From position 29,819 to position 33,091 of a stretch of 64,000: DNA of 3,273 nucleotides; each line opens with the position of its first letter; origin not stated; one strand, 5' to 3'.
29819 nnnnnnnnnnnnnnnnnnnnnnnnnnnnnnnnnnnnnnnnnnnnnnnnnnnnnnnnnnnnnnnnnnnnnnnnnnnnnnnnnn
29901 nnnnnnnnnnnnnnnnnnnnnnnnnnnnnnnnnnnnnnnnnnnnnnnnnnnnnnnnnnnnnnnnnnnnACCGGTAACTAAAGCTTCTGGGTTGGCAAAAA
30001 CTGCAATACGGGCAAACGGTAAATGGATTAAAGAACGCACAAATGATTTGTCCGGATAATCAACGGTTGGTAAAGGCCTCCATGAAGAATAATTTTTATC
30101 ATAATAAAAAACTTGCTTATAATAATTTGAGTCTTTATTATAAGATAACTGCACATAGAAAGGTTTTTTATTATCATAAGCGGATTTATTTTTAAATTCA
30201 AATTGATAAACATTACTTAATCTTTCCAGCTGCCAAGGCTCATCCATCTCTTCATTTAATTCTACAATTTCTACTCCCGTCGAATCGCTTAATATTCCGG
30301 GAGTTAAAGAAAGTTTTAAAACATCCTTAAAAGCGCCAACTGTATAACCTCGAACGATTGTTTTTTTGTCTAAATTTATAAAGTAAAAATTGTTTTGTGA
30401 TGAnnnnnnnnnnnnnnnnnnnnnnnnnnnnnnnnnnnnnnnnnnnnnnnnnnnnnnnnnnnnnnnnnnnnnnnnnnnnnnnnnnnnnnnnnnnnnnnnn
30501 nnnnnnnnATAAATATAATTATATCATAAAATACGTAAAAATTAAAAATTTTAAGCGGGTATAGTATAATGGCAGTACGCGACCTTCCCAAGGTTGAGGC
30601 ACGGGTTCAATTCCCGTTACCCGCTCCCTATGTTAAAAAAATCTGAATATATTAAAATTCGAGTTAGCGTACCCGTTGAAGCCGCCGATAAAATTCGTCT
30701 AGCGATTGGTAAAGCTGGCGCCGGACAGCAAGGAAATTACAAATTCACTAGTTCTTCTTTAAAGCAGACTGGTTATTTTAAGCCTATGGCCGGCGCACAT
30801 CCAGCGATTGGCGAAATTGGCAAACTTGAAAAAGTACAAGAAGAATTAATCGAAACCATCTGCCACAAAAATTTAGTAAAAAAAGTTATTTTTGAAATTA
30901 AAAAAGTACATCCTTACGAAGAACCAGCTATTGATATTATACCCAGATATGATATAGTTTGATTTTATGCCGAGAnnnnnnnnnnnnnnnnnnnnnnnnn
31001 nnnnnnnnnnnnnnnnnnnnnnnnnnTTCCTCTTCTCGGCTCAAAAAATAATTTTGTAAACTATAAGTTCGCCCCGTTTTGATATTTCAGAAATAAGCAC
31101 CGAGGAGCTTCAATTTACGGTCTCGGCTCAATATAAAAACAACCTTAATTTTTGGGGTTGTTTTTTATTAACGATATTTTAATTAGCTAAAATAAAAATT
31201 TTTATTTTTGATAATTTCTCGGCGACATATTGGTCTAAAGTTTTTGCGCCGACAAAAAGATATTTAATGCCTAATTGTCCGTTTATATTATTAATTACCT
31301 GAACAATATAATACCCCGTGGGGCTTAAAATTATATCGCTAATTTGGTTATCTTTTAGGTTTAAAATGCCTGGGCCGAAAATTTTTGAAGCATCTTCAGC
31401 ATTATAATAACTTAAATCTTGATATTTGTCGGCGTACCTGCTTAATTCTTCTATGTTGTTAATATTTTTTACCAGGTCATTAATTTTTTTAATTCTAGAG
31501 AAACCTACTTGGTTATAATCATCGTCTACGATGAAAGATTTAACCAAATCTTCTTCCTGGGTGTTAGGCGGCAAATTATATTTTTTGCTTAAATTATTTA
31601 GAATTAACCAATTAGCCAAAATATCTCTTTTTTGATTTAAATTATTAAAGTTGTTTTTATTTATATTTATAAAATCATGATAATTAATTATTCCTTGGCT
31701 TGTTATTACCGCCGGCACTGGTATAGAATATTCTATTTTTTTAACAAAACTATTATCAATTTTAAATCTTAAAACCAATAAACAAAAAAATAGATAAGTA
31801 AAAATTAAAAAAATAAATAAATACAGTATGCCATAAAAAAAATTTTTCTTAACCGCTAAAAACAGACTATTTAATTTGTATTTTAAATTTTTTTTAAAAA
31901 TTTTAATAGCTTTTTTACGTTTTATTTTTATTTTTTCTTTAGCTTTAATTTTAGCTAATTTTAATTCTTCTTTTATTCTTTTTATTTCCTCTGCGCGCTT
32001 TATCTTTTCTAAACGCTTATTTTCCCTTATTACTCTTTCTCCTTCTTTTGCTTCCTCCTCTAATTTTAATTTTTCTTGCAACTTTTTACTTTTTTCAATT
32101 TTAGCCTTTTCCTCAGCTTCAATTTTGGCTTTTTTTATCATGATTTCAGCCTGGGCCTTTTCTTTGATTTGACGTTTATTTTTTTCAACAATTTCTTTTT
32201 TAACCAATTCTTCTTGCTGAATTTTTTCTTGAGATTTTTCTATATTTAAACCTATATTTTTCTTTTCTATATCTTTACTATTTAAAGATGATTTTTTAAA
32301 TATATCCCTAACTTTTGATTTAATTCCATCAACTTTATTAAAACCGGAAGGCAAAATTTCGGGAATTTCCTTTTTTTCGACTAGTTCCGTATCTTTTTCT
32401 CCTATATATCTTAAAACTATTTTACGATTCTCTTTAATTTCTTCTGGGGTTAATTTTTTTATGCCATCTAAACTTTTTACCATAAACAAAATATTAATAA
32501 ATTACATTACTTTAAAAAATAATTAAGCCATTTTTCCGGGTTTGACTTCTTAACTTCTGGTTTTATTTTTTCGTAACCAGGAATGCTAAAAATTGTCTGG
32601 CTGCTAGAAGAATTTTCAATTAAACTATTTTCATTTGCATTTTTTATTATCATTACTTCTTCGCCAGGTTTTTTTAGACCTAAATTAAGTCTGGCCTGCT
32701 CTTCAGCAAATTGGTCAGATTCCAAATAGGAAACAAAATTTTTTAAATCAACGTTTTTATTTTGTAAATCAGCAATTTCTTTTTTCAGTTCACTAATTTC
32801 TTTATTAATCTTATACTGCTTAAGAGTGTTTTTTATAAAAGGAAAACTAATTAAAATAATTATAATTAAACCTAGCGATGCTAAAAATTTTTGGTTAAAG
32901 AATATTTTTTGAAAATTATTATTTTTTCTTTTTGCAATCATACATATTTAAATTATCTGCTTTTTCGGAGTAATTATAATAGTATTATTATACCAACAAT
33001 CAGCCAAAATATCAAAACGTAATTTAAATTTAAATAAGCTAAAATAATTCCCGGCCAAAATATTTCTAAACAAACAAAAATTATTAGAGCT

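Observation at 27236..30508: FtsEX operon led by an RlpA-DPBB / DD-carboxypeptidase fusion protein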

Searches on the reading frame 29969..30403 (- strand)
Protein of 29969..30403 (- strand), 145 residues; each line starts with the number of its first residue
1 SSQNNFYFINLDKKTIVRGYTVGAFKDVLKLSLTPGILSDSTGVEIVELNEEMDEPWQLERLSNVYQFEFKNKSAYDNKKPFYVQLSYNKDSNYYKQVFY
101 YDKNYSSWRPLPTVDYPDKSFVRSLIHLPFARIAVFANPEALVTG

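Call 33: search_protein_families(library=pfam, proteins=[window:29969-30403:-], max_evalue=10)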
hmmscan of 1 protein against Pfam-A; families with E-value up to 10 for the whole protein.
window:29969-30403:- (145 aa): 0 families

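Call 42: predict_structure(alignment_id=A3)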
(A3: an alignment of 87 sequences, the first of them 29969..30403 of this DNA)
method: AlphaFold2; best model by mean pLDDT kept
length: 145 residues; sequences in the alignment: 87
mean_pLDDT: 94.2   pTM: 0.87
mean pLDDT of the five models: 94.2, 93.8, 93.7, 93.4, 93.0
residues with pLDDT >= 90: 126; 70-90: 17; 50-70: 2; < 50: 0
segments of 3 or more residues with pLDDT < 50: none
pLDDT, mean of each block of 10 residues (from residue 1): 88 95 96 96 97 89 97 96 96 94 94 95 97 96 79
secondary structure, 60 per line:
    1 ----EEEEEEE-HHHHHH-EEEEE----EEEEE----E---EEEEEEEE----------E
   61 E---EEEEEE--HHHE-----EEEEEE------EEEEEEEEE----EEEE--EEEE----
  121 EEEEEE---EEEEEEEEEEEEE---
elements in order: E5-11 H13-18 E20-24 E29-33 E42-49 E65-70 E82-87 E94-102 E107-110 E113-116 E121-126 E130-142

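Call 44: fold_search(model_id=the predicted structure, library=pdb)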
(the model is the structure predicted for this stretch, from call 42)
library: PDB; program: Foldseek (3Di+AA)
matches with E <= 10: 621; with E <= 0.001: 6
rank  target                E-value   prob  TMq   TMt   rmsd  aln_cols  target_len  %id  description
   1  3ud2_A                1.8e-04  1.00  0.63  0.31   4.8       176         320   10  Crystal structure of Selenomethionine ZU5A-ZU5B protein domains of human erythrocyte ankyrin (released 2012-02-22)
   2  4dlo_A                3.7e-04  1.00  0.65  0.31   4.5       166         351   11  Crystal structure of the GAIN and HormR domains of brain angiogenesis inhibitor 3 (BAI3) (released 2012-02-22)
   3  3f59_C                3.9e-04  1.00  0.63  0.60   4.5       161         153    9  Crystal structure of ZU5-ANK, the spectrin binding region of human erythroid ankyrin (released 2009-02-24)
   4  3ud2_B                4.1e-04  1.00  0.64  0.31   4.6       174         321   10  Crystal structure of Selenomethionine ZU5A-ZU5B protein domains of human erythrocyte ankyrin (released 2012-02-22)
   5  3ud1_A                4.6e-04  1.00  0.66  0.32   4.4       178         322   11  Crystal structure of ZU5A-ZU5B domains of human erythrocyte ankyrin (released 2012-02-22)
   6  3kbu_C                5.1e-04  1.00  0.65  0.62   3.7       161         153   10  Crystal structure of the ankyrin binding domain of human erythroid beta spectrin (repeats 13-15) in complex with the s (released 2010-02-02)
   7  8j07_k3               1.1e-03  1.00  0.66  0.22   5.0       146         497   17  96nm repeat of human respiratory doublet microtubule and associated axonemal complexes (released 2023-07-26)
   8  4d8o                  1.3e-03  1.00  0.60  0.20   4.9       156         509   13  Crystal Structure of the ankyrin-B ZU5-ZU5-UPA-DD tandem (released 2012-03-28)
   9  9mqr_A                4.2e-03  1.00  0.63  0.39   4.6       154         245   11  A8 Fab in complex with CD97 (released 2025-09-24)
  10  8oek                  4.7e-03  1.00  0.64  0.31   3.9       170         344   16  Crystal structure of the HormR-GAIN domains of adhesion GPCR ADGRB2 (BAI2) in the uncleaved state (released 2023-05-31)
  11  6m3q_E                5.8e-03  1.00  0.62  0.23   4.5       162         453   14  Crystal structure of AnkB/beta4-spectrin complex (released 2020-05-13)
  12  6m3r_E                1.6e-02  1.00  0.64  0.24   3.5       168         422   12  Crystal structure of AnkG/beta4-spectrin complex (released 2020-05-13)
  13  6m3p_C                1.8e-02  1.00  0.61  0.24   4.0       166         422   11  Crystal structure of AnkG/beta2-spectrin complex (released 2020-05-13)
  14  6m3p_E                1.9e-02  1.00  0.62  0.24   3.8       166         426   11  Crystal structure of AnkG/beta2-spectrin complex (released 2020-05-13)
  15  7ou8_AAA              2.1e-02  0.69  0.26  0.07  13.4       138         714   10  Human O-GlcNAc hydrolase in complex with DNJNAc-thiazolidines (released 2022-04-13)
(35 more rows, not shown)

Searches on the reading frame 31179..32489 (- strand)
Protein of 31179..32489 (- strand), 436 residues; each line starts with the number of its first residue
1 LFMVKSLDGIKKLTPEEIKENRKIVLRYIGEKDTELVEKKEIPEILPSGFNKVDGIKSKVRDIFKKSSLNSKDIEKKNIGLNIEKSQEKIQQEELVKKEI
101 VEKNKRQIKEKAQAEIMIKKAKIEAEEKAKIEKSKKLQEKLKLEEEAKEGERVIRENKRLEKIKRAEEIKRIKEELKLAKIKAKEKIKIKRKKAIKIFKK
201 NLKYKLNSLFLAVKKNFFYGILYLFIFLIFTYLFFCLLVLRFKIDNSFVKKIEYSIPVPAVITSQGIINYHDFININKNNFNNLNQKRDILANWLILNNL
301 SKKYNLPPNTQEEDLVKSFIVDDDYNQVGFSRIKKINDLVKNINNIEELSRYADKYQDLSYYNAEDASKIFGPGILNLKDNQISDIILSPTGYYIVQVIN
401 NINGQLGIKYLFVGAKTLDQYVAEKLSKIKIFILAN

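Call 3: search_protein_families(library=pfam, proteins=[window:31179-32489:-], max_evalue=0.01)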
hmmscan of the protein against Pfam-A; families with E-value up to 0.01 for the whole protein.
window:31179-32489:- (436 aa): 2 families
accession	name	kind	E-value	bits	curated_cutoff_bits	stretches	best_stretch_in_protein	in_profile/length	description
PF13616.12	Rotamase_3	-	0.0026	18.8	22.5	1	352-400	56-114/116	PPIC-type PPIASE domain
PF13145.12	Rotamase_2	-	0.003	18.8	27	1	348-404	54-111/121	PPIC-type PPIASE domain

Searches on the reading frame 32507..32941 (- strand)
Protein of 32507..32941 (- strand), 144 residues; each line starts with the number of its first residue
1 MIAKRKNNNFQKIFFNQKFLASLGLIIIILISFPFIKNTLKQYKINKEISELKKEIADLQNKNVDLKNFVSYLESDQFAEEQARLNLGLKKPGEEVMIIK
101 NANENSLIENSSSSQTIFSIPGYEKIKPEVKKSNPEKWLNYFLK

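Call 3: search_protein_families(library=pfam, proteins=[window:32507-32941:-], max_evalue=0.01)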
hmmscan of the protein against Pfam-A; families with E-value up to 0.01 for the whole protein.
window:32507-32941:- (144 aa): 3 families
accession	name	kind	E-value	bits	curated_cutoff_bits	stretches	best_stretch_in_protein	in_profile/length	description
PF04977.20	DivIC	-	4.6e-15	55.6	28.9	1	25-100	1-78/80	Septum formation initiator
PF06305.16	LapA_dom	-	0.0014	19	28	1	22-62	28-62/64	Lipopolysaccharide assembly protein A domain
PF04363.17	DUF496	-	0.0025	18.4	23.2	1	34-82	6-54/93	Protein of unknown function (DUF496)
